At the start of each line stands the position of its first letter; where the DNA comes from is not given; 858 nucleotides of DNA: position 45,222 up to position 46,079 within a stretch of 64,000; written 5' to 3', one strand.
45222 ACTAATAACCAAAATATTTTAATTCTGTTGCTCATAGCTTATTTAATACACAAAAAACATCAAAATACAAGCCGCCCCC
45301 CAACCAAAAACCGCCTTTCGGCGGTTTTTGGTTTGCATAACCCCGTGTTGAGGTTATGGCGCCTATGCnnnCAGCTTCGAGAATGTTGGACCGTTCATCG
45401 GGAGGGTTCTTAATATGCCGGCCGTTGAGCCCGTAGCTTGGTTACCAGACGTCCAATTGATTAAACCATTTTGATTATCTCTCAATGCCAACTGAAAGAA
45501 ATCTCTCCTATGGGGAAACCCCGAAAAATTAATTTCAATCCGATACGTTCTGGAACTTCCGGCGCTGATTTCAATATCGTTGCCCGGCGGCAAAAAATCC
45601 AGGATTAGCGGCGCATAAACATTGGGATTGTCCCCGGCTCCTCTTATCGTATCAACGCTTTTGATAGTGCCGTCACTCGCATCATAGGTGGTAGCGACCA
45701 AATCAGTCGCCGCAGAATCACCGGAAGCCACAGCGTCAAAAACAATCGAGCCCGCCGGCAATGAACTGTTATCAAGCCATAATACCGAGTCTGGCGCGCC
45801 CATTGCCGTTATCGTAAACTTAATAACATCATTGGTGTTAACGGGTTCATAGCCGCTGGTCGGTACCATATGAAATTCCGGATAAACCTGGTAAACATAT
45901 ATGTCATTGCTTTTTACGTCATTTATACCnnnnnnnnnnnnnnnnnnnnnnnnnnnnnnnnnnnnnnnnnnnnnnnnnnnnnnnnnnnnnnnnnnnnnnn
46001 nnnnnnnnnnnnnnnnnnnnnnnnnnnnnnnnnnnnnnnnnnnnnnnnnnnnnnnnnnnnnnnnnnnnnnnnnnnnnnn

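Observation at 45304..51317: Two paralogous giant surface proteins share a conserved extreme C-terminus (LPMNGPT[F/L]SKL-stop) and a duplicated 3' block including the terminator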

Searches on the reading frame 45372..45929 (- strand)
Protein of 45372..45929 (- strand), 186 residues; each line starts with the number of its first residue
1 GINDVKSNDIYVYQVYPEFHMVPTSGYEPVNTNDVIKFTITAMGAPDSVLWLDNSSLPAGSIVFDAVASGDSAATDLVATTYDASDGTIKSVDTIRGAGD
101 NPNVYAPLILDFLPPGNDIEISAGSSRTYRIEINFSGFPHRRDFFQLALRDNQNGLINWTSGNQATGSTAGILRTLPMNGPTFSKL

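Call 29: predict_structure(alignment_id=A2)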
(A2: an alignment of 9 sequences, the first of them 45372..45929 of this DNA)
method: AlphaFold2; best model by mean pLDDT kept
length: 186 residues; sequences in the alignment: 9
mean_pLDDT: 69.5   pTM: 0.72
mean pLDDT of the five models: 69.5, 67.3, 64.2, 63.6, 58.8
residues with pLDDT >= 90: 6; 70-90: 89; 50-70: 74; < 50: 17
segments of 3 or more residues with pLDDT < 50: 55-58
pLDDT, mean of each block of 10 residues (from residue 1): 55 79 61 75 86 56 72 67 85 66 59 62 90 68 73 69 71 61 63
secondary structure, 60 per line:
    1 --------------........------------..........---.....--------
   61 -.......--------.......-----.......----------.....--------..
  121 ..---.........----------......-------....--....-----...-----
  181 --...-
elements in order: E15-22 E35-44 E48-52 E62-68 E77-83 E89-95 E106-110 E119-122 E126-134 E145-150 E158-161 E164-167 E183-185

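Call 30: search_protein_representatives(alignment_id=A2)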
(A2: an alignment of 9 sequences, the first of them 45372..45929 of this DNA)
Query: 9 sequences, 186 profile positions. Proteins with E-value up to 0.001 (for the whole library): 101; up to 1e-10: 50; up to 1e-30: 20. The best 101 are listed.
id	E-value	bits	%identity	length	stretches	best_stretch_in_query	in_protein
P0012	1.2e-72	259.8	-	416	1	2-185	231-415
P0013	2.8e-68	245.6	-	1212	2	2-185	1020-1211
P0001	3.4e-68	245.3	-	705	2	2-185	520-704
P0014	2.8e-67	242.3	-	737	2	2-185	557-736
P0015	3.7e-66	238.7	-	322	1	2-185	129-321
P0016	1.3e-59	217.3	-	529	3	2-185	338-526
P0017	1.4e-57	210.6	-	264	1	2-186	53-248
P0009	2.5e-56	206.6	-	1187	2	2-186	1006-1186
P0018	1.2e-54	201.1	-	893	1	3-186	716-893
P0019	2.3e-53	197.0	-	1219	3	6-185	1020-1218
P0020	3.5e-50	186.6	-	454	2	5-185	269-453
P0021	3.9e-48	179.9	-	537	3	3-185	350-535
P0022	6.0e-44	166.2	-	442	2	4-185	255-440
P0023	2.8e-42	160.8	-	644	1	8-186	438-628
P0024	1.2e-39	152.2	-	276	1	3-185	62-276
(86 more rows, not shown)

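Call 38: fold_search(model_id=the predicted structure, library=pdb)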
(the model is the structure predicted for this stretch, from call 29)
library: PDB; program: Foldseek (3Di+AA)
matches with E <= 10: 1519; with E <= 0.001: 0
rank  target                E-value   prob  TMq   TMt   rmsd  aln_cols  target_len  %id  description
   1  9lpk_B                3.6e-03  0.63  0.21  0.09   9.8       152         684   10  Structure of human PADI6-UHRF1-UBE2D3 complex (released 2026-01-28)
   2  9lpk_C                4.2e-03  0.63  0.21  0.09   9.8       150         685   10  Structure of human PADI6-UHRF1-UBE2D3 complex (released 2026-01-28)
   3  8k2n_D                4.9e-03  0.35  0.18  0.09  14.5       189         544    7  Crystal structure of Group 4 Monosaccharide-releasing beta-N-acetylgalactosaminidase NgaLy from Lacticaseibacillus yic (released 2024-04-24)
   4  1xq4_B                5.2e-03  0.84  0.23  0.31   9.8       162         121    9  Crystal Structure of the Putative ApaA Protein from Bordetella pertussis, Northeast Structural Genomics Target BeR40 (released 2004-11-09)
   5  6jja                  7.2e-03  0.97  0.32  0.37   7.9       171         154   11  Cryo-EM structure of giant freshwater prawn Macrobrachium rosenbergii extra small virus (XSV) VLP (released 2019-07-17)
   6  1iu1_A                7.6e-03  0.97  0.29  0.40   7.1       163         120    9  Crystal structure of human gamma1-adaptin ear domain (released 2002-07-10)
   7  6oyc_C                8.0e-03  0.75  0.28  0.19  14.0       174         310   10  Glycosylation Associate Protein (Gap123) complex from Streptococcus agalactiae (released 2020-05-20)
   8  8fk7_A                9.0e-03  0.82  0.21  0.26  11.1       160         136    8  Structure of the Pyrobaculum calidifontis flagellar-like archaeal type IV pilus (released 2023-06-28)
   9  2dwx_A                1.1e-02  0.85  0.26  0.35  11.0       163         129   10  Co-crystal Structure Analysis of GGA1-GAE with the WNSF motif (released 2007-04-17)
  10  7yaq                  1.1e-02  0.41  0.19  0.23  14.7       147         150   13  Phloem lectin (PP2)C34S mutant (released 2023-03-08)
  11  8r8v_A                1.2e-02  0.66  0.22  0.09   8.9       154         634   10  Human PADI4 in complex with cyclic peptide PADI4_11 (released 2024-11-27)
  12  1na8_A                1.2e-02  0.57  0.23  0.27  16.4       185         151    9  Crystal structure of ADP-ribosylation factor binding protein GGA1 (released 2003-07-29)
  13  1gyw_A                1.3e-02  0.94  0.29  0.37   6.8       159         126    9  Gamma-adaptin appendage domain from clathrin adaptor AP1 A753D mutant (released 2002-08-22)
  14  6pbk_A                1.3e-02  0.92  0.28  0.40  10.2       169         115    9  Archaellum periplasmic stator protein complex FlaF and FlaG from Sulfolobus acidocaldarius (released 2019-11-20)
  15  2l7q_MODEL_1_A        1.3e-02  0.69  0.24  0.32  12.6       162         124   10  Solution NMR structure of conjugate transposon protein BVU_1572(27-141) from Bacteroides Vulgatus, Northeast S (released 2010-12-29)
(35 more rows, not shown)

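Call 83: search_solved_structures(query=A2, max_evalue=1)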
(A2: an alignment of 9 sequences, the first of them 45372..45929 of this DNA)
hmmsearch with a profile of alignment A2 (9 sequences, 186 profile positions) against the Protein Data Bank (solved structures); distinct sequences matched with E-value up to 1: 5.
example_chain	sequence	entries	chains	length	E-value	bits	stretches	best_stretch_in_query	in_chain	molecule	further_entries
5cdy_A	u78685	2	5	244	0.06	16.2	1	54-120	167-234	3-oxoacyl-[acyl-carrier protein] reductase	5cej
7emg_A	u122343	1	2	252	0.1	15.5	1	55-119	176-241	3-oxoacyl-[acyl-carrier-protein] reductase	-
2nm0_A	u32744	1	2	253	0.24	14.2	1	57-118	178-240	Probable 3-oxacyl-(Acyl-carrier-protein) reductase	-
6t77_A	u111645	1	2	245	0.28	14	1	55-119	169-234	3-oxoacyl-ACP reductase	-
8x89_A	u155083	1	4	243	0.71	12.7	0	57-120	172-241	3-oxoacyl-[acyl-carrier-protein] reductase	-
